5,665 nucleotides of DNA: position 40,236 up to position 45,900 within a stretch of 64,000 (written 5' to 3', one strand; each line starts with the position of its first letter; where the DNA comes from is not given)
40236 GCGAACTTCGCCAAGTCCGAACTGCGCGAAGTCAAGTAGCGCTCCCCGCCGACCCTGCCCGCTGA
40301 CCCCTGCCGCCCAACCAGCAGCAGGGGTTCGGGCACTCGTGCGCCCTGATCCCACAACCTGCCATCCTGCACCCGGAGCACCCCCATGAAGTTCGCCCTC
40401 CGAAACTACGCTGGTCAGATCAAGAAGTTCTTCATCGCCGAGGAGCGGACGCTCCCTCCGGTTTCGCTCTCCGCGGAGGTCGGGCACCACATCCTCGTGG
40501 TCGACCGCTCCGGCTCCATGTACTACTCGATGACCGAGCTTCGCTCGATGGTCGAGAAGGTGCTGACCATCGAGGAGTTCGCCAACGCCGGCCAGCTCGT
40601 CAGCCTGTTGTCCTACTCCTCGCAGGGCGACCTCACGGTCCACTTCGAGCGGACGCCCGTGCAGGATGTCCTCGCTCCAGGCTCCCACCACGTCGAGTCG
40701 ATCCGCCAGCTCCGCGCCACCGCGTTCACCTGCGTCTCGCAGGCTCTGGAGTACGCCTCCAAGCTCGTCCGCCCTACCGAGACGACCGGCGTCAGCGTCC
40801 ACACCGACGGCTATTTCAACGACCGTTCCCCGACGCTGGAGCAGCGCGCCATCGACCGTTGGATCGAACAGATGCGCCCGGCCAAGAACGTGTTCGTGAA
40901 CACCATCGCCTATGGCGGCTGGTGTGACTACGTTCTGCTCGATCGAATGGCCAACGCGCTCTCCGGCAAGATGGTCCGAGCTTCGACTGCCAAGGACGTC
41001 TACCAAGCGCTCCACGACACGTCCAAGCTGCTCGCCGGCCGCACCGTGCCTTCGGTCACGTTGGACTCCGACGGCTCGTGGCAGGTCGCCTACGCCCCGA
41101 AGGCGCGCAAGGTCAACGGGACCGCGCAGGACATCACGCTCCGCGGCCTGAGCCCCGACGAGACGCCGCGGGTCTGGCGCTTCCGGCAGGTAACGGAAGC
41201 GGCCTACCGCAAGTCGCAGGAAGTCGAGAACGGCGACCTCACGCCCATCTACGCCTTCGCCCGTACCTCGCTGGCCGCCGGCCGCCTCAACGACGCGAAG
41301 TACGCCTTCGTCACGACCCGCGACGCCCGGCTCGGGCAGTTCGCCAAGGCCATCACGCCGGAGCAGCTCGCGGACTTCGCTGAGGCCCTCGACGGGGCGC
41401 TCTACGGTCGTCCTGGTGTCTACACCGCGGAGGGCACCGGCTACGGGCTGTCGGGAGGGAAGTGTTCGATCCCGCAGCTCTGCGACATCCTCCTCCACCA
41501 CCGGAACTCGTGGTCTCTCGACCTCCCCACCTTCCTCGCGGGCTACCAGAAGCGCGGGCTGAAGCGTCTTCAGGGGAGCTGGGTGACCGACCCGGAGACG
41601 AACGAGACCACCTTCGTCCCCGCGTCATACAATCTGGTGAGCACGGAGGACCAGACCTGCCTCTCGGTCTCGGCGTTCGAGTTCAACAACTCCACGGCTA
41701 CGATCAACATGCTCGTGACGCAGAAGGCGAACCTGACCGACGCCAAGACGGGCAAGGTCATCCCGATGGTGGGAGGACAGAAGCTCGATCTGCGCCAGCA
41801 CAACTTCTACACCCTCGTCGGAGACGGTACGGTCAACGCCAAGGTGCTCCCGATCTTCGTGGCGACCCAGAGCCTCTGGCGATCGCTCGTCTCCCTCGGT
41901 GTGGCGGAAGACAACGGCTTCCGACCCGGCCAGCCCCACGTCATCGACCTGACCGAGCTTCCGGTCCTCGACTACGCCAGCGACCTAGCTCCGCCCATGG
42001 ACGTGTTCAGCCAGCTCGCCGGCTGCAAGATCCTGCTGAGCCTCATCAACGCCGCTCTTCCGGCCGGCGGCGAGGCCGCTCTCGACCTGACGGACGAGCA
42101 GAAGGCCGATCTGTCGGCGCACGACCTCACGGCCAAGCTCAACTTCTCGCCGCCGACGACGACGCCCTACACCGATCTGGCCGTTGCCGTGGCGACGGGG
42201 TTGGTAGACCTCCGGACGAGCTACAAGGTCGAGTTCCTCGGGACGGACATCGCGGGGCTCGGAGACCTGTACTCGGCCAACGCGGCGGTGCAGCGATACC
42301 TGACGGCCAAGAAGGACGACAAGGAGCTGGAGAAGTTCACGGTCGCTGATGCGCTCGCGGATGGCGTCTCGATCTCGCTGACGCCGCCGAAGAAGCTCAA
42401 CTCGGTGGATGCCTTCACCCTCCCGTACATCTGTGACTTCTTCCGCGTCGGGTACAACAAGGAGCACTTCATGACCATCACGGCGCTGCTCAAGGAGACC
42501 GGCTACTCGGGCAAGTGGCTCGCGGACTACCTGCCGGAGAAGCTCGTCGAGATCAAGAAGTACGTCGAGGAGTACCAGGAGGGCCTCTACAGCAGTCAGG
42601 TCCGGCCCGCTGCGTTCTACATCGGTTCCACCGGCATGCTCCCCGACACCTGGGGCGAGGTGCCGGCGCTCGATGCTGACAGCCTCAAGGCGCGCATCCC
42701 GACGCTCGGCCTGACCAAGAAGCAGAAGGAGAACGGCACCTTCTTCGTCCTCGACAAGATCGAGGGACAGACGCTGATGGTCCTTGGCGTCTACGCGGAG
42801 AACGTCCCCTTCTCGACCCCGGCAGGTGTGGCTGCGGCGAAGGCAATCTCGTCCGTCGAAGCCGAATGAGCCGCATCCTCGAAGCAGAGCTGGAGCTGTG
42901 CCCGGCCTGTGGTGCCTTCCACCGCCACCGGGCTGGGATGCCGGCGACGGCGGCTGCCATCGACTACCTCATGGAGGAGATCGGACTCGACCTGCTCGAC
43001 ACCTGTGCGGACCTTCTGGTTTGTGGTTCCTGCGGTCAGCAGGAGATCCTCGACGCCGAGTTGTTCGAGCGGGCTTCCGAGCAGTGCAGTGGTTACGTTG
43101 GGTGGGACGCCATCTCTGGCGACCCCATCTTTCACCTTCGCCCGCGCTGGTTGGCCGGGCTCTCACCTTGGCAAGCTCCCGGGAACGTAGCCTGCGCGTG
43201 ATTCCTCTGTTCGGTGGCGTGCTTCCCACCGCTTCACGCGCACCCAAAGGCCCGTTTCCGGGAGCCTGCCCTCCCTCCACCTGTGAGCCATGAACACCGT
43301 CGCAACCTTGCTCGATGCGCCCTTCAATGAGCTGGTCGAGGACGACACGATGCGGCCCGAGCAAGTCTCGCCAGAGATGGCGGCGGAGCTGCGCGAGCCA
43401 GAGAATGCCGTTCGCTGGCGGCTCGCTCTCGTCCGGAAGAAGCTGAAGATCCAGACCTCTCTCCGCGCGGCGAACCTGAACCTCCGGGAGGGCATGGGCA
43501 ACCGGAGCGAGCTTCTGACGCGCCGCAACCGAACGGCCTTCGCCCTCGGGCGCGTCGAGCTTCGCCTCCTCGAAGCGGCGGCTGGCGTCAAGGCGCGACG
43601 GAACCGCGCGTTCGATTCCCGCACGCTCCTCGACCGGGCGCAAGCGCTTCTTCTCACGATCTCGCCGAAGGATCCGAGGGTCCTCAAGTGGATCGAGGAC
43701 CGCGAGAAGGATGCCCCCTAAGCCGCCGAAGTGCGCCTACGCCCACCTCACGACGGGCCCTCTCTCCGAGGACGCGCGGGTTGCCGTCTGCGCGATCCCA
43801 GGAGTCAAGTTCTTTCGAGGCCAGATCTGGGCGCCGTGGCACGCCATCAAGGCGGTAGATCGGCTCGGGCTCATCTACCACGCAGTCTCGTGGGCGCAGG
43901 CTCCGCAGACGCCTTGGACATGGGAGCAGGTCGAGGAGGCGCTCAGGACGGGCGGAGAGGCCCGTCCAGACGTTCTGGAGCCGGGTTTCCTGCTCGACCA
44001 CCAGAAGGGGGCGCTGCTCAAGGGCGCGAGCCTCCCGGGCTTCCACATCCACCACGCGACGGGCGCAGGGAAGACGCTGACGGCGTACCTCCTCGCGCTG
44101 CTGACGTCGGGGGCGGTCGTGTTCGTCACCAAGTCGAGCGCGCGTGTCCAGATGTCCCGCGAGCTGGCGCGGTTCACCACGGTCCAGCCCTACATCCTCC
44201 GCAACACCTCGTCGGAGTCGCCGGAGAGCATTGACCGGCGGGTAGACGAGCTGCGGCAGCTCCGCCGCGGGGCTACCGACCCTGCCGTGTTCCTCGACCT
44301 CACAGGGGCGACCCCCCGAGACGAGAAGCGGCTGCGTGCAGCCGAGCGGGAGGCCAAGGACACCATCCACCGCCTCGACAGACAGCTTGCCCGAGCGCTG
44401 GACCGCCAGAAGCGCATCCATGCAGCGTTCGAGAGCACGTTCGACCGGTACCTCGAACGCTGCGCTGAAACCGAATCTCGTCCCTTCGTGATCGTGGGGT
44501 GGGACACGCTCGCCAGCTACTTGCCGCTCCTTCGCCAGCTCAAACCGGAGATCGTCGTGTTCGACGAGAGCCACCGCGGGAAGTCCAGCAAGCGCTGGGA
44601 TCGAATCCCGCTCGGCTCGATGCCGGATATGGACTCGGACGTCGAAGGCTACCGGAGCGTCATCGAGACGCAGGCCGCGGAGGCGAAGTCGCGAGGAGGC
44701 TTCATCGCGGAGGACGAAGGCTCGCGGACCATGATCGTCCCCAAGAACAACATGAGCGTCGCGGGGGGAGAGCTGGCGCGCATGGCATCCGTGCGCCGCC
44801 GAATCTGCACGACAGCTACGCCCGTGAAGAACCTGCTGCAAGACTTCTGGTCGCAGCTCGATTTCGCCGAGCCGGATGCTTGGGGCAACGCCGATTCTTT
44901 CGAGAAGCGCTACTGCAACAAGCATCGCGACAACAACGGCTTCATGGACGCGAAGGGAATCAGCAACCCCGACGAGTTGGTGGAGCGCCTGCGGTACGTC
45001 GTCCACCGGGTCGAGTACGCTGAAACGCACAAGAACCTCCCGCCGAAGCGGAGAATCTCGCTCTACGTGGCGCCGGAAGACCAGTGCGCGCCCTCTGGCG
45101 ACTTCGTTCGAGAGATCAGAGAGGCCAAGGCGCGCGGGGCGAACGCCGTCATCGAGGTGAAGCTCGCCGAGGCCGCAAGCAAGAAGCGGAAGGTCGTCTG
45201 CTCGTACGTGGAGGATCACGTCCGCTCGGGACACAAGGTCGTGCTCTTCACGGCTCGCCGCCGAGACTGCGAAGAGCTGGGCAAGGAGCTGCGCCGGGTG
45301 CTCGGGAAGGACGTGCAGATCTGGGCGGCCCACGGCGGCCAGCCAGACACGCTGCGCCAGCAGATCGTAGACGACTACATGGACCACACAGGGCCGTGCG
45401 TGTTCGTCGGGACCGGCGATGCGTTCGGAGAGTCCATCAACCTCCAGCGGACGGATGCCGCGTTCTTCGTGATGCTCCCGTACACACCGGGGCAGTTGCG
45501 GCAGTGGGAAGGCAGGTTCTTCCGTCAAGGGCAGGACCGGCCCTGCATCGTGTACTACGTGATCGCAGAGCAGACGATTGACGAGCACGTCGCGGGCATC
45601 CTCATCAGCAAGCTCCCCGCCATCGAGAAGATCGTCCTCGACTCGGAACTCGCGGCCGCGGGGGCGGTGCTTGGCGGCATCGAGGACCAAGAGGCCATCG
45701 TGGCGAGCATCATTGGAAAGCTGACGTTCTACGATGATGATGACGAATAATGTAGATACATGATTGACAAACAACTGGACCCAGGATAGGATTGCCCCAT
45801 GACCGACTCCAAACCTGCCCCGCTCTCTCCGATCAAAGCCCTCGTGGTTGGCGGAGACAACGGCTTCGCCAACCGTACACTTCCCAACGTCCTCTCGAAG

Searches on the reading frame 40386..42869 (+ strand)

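Call 29: search_protein_families(library=phrogs, proteins=[window:40386-42869:+], max_evalue=0.001)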
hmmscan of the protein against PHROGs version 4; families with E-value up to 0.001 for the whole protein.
window:40386-42869:+ (827 aa): 1 family
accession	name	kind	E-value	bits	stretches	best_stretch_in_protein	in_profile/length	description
phrog_2426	-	unknown function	5.3e-25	89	1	31-339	16-315/736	-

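Call 85: search_protein_families(library=pfam, proteins=[window:40386-42869:+], max_evalue=0.001)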
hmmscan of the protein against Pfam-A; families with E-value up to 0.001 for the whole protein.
window:40386-42869:+ (827 aa): 1 family
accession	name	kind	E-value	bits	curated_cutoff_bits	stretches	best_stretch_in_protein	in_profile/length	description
PF13519.12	VWA_2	-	5.1e-07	30.7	27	1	36-141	2-105/107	von Willebrand factor type A domain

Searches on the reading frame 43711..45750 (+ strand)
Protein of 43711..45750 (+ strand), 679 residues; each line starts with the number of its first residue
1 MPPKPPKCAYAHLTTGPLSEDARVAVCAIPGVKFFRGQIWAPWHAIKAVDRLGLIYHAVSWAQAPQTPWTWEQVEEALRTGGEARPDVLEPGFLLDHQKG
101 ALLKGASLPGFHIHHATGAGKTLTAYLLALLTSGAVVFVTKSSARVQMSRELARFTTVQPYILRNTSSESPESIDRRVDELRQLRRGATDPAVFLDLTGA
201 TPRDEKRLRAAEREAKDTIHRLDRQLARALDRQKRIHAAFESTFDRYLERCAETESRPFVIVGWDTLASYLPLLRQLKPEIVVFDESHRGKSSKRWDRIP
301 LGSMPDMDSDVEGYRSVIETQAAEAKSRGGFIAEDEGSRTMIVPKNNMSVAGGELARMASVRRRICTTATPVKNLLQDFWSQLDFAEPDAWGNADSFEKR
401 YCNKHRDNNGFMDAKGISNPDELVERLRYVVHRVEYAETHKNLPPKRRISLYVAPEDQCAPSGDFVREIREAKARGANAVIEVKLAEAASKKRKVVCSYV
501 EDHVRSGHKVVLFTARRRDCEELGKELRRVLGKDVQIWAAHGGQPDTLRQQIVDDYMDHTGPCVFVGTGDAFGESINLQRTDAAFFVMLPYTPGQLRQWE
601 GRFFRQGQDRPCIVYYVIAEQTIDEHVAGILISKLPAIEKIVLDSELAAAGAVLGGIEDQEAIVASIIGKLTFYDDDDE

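Call 29: search_protein_families(library=phrogs, proteins=[window:43711-45750:+], max_evalue=0.001)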
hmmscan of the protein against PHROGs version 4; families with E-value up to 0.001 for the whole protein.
window:43711-45750:+ (679 aa): 7 families
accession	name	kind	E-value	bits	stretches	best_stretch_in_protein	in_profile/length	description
phrog_62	-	DNA, RNA and nucleotide metabolism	5.8e-51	174.2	1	94-634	697-1125/1881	DNA helicase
phrog_16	-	DNA, RNA and nucleotide metabolism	5.5e-11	42.4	1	254-615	350-596/986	DNA helicase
phrog_23807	-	unknown function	6.2e-07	28.5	1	484-621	501-648/1053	-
phrog_1685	-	unknown function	8.5e-07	27.5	1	550-650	1457-1557/2278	-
phrog_29996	-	unknown function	1.2e-05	24.5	0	522-634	1042-1156/1189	-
phrog_6819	-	DNA, RNA and nucleotide metabolism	3.4e-05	23.4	0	492-553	219-279/645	Holliday junction branch migration helicase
phrog_11354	-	unknown function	9.6e-05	23.1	1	573-634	35-97/116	-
